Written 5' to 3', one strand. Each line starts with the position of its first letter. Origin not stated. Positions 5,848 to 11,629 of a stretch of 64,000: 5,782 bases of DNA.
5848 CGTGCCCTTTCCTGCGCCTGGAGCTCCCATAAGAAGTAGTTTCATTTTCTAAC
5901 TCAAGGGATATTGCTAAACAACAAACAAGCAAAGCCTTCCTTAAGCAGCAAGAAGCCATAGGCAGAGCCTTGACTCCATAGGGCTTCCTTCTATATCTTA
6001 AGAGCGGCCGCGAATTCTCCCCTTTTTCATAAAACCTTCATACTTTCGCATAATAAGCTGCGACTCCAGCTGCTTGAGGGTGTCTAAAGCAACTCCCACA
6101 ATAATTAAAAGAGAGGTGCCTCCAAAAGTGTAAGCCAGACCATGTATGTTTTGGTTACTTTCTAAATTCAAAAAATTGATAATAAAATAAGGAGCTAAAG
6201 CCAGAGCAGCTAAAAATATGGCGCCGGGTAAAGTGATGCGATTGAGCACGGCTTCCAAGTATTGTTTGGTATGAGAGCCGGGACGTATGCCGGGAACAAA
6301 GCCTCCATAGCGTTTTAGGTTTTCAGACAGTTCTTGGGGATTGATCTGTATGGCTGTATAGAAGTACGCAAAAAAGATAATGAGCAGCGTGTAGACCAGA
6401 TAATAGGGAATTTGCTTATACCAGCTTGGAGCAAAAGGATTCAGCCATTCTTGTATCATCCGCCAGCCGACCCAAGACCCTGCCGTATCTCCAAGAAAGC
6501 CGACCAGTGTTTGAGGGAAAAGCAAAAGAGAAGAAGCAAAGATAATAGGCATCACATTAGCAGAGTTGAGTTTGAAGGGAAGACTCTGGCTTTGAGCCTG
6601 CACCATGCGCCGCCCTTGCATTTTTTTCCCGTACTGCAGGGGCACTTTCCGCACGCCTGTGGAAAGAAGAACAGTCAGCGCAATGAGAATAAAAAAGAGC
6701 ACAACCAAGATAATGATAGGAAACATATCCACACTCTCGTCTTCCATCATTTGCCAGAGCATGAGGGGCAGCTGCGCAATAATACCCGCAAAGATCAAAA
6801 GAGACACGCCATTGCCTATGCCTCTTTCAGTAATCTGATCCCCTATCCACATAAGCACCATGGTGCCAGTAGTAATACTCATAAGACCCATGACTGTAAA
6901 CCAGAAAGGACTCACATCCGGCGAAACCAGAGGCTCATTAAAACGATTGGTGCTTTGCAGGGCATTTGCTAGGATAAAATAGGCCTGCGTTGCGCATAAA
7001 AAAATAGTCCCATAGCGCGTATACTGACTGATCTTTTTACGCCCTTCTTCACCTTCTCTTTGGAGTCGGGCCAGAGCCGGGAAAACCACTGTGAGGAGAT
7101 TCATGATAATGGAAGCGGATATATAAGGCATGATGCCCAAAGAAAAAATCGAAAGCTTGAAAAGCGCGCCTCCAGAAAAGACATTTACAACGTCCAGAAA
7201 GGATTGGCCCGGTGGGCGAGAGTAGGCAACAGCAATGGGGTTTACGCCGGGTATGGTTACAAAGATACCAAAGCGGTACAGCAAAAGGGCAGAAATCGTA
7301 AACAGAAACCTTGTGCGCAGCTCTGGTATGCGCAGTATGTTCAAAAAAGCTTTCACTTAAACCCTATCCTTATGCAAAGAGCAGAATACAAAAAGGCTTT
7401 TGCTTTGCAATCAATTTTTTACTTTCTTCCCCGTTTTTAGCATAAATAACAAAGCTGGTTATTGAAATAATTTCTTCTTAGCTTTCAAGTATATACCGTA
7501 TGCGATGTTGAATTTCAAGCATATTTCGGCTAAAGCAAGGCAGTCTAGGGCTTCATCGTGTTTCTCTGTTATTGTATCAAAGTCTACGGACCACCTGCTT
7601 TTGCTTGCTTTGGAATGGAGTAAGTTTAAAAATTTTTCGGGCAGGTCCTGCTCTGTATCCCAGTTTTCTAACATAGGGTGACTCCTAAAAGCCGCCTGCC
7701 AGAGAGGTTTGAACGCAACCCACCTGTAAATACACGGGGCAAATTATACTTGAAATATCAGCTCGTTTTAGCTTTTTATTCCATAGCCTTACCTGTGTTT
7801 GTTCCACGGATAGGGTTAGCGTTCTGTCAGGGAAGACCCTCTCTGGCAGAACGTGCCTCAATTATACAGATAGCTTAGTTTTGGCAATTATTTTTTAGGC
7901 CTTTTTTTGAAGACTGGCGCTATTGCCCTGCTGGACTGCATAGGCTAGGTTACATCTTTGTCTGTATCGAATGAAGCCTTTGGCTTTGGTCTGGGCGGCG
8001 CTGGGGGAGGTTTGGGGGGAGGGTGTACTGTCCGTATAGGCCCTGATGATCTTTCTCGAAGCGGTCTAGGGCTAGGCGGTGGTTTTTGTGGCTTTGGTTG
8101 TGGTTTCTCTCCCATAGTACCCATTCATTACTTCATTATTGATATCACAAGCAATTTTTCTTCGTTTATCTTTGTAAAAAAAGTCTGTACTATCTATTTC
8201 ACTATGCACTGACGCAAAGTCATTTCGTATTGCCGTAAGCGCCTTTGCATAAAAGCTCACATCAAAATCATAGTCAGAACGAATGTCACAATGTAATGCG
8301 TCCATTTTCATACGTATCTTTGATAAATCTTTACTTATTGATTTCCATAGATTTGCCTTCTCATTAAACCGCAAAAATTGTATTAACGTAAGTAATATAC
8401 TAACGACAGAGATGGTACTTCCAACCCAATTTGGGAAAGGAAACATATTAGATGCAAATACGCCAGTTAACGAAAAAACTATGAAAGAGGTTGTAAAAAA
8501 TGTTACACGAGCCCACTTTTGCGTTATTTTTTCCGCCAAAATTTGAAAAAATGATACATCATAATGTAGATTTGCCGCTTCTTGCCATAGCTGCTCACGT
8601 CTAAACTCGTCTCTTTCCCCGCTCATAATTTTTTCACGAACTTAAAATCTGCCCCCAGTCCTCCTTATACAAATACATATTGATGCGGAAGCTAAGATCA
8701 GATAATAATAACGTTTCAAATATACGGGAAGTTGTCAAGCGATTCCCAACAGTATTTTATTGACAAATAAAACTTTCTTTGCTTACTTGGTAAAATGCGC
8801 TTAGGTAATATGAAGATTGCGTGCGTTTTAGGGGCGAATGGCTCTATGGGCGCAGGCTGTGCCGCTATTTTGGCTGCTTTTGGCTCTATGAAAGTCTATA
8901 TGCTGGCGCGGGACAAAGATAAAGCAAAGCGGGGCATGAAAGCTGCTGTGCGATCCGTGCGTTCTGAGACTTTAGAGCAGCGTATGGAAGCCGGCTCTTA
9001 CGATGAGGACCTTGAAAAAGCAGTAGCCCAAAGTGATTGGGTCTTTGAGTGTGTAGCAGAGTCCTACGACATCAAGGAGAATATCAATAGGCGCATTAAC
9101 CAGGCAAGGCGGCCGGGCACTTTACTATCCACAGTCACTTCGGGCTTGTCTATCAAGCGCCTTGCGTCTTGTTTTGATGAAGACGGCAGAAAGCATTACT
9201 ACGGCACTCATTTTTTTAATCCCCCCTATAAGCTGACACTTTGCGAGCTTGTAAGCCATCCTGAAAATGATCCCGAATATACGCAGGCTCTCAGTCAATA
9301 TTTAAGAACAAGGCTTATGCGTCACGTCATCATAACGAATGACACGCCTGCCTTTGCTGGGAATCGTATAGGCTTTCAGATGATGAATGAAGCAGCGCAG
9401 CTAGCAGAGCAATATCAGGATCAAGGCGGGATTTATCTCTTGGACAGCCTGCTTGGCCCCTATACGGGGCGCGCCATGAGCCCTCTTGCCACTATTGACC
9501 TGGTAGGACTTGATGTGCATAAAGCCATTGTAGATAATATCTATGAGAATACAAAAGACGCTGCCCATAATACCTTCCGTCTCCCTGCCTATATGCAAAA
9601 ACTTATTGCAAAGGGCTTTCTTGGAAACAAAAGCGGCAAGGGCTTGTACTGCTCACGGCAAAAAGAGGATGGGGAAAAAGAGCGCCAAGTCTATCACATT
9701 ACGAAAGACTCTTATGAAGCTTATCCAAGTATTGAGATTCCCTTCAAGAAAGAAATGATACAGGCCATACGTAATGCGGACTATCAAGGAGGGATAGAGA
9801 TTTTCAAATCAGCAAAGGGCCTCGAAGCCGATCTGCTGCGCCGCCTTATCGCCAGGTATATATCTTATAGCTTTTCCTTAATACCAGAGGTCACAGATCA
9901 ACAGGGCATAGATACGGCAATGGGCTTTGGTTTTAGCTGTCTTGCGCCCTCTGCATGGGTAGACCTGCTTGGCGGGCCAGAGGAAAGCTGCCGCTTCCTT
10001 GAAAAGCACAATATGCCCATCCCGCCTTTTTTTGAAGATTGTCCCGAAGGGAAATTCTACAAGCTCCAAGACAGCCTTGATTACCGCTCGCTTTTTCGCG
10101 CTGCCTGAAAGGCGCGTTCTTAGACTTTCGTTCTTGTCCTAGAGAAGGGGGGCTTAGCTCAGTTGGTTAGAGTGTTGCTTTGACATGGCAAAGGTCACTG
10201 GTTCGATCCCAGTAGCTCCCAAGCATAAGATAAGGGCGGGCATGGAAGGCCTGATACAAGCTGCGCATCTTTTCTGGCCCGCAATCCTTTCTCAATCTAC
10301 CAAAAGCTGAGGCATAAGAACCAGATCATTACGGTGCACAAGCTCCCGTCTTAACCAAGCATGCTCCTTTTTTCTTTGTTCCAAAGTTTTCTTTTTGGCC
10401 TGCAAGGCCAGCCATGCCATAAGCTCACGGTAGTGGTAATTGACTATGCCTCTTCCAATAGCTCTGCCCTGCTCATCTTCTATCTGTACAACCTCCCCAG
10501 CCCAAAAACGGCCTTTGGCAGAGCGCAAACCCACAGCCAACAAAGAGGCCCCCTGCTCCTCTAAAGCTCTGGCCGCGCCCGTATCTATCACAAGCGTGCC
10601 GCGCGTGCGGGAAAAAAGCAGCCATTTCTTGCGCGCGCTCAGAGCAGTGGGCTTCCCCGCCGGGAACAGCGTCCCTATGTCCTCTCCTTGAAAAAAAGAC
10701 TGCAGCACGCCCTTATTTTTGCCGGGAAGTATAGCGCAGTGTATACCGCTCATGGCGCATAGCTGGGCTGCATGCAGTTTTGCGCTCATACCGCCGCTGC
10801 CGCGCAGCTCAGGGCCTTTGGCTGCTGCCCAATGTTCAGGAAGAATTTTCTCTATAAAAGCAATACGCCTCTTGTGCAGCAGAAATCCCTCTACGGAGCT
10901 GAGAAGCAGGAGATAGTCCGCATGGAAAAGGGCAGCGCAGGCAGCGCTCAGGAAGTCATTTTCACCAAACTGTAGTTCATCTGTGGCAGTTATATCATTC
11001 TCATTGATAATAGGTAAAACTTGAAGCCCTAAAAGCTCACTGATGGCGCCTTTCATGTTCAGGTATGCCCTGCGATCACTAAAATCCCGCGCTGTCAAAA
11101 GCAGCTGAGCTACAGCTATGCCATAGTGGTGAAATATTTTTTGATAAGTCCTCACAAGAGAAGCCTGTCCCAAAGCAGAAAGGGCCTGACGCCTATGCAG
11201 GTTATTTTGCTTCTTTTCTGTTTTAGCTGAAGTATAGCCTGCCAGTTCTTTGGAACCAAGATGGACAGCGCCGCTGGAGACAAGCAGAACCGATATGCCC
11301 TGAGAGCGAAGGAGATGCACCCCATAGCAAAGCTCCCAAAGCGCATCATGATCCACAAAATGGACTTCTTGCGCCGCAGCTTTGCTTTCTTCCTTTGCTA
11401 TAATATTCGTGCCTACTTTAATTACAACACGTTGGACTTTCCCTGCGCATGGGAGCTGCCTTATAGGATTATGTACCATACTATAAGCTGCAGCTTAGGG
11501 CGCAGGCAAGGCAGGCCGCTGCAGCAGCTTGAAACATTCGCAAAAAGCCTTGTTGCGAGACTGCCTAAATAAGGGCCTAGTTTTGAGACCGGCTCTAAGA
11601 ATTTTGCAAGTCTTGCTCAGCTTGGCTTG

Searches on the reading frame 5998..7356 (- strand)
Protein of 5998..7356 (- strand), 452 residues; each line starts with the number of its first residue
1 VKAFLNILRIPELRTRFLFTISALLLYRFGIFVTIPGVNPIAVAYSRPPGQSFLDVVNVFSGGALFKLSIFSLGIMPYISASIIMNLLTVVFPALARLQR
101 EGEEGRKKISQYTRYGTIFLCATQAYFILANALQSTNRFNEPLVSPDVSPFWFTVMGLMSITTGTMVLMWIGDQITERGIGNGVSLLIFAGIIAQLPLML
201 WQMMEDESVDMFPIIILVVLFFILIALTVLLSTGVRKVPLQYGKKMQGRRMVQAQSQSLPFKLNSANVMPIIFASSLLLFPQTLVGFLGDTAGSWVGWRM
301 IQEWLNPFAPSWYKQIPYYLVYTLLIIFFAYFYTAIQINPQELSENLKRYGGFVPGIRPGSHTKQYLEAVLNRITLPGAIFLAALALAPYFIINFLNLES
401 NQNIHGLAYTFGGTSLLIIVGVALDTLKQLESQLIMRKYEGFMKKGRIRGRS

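Call 14: search_protein_families(library=pfam, proteins=[window:5998-7356:-])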
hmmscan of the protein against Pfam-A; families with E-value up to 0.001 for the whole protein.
window:5998-7356:- (452 aa): 1 family
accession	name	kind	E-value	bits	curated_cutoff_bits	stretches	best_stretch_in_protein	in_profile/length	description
PF00344.25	SecY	-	3e-108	362.3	32.2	1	69-427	1-306/306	SecY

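Call 22: find_homologous_proteins(query=window:5998-7353:-, max_evalue=1e-20)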
Query window:5998-7353:- (451 aa): 8000 proteins with E <= 1e-20 among 8000 candidates; the best 120 are listed.
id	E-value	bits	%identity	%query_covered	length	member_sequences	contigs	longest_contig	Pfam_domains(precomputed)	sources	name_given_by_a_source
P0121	1.5e-292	988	100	100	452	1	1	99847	PF00344.26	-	-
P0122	1.5e-270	916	90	100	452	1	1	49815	PF00344.26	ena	-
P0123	8.7e-267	903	88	100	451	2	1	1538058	PF00344.26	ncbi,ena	-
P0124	1.5e-266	902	88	100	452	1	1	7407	PF00344.26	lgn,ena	-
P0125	2.0e-266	902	88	100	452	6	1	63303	PF00344.26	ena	-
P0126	1.3e-257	873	85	100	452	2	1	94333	PF00344.26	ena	-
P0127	1.3e-256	870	83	100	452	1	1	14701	PF00344.26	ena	-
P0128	3.3e-255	865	85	100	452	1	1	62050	PF00344.26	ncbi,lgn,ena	-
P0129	4.7e-238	809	80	100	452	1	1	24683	PF00344.26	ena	-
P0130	8.3e-237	804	79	100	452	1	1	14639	PF00344.26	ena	-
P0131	1.0e-236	804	79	100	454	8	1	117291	PF00344.26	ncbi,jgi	ncbi:MAG: preprotein translocase subunit SecY [Leptospirales bacterium]|jgi:preprotein translocase s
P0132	1.3e-234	797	78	100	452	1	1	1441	PF00344.26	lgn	-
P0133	2.8e-232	790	79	100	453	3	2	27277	PF00344.26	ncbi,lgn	-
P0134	1.4e-230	784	77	100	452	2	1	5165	PF00344.26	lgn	-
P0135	5.4e-230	782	76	100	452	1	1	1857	PF00344.26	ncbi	-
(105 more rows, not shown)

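Call 29: find_encoding_contigs(protein=P0123, flank=10000, max_places=2)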
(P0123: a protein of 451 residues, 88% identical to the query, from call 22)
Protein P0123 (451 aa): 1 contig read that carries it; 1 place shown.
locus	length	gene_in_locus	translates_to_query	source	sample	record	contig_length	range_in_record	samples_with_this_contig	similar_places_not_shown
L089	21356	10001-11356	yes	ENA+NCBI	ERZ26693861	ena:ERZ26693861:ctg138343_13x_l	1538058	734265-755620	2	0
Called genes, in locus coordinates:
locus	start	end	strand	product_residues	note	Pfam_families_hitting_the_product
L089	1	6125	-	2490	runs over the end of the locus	PF21910:GH85_C (faint), PF07581:Glug (faint)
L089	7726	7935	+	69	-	-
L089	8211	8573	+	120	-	PF00861:Ribosomal_L18p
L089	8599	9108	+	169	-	PF00333:Ribosomal_S5, PF03719:Ribosomal_S5_C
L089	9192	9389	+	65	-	PF00327:Ribosomal_L30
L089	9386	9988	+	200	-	PF00828:Ribosomal_L27A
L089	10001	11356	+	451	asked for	PF00344:SecY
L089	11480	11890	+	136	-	PF01597:GCV_H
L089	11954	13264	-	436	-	PF07075:NamZ_N, PF20732:NamZ_C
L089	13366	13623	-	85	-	-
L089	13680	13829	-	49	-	-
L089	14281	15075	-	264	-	PF03330:DPBB_1, PF05036:SPOR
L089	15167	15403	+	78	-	-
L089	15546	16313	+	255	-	PF00121:TIM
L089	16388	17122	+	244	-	-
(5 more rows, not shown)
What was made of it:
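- The contig of one close relative (SecY relative P0123) carries a long-read-style name (call 29).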

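Call 30: find_encoding_contigs(protein=P0122, flank=10000, max_places=2)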
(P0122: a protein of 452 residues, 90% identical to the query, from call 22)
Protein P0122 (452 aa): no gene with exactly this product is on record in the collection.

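Call 51: find_encoding_contigs(protein=P0121, flank=10000, max_places=4)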
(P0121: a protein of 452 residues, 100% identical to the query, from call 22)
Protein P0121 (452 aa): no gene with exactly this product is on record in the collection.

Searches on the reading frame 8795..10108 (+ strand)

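Call 14: search_protein_families(library=pfam, proteins=[window:8795-10108:+])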
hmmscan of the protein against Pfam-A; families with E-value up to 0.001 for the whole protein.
window:8795-10108:+ (437 aa): 2 families
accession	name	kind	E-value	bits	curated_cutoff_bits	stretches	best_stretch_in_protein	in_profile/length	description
PF02737.24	3HCDH_N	-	8.2e-33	114.3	22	1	10-183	3-179/180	3-hydroxyacyl-CoA dehydrogenase, NAD binding domain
PF00725.27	3HCDH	-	2.5e-14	54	22.1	1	187-285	2-95/97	3-hydroxyacyl-CoA dehydrogenase, C-terminal domain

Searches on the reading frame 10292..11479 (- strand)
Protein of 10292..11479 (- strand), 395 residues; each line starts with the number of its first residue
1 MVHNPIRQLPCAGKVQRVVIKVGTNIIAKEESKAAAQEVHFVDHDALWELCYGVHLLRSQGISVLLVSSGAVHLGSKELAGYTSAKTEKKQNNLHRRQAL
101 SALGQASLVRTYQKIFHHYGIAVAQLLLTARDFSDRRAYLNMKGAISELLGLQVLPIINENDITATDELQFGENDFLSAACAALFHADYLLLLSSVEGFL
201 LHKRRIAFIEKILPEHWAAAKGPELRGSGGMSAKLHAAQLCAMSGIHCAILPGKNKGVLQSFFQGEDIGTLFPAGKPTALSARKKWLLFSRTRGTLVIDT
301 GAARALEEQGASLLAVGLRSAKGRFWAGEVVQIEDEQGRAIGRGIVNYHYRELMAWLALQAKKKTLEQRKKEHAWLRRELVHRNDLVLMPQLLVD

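Call 14: search_protein_families(library=pfam, proteins=[window:10292-11479:-])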
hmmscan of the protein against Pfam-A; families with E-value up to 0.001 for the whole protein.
window:10292-11479:- (395 aa): 2 families
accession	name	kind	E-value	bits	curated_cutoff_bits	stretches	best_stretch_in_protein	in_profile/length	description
PF00696.33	AA_kinase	-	7.7e-28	98.2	24.9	1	17-250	2-232/234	Amino acid kinase family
PF01472.26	PUA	-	1.3e-14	54.3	24.8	1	294-354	1-60/74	PUA domain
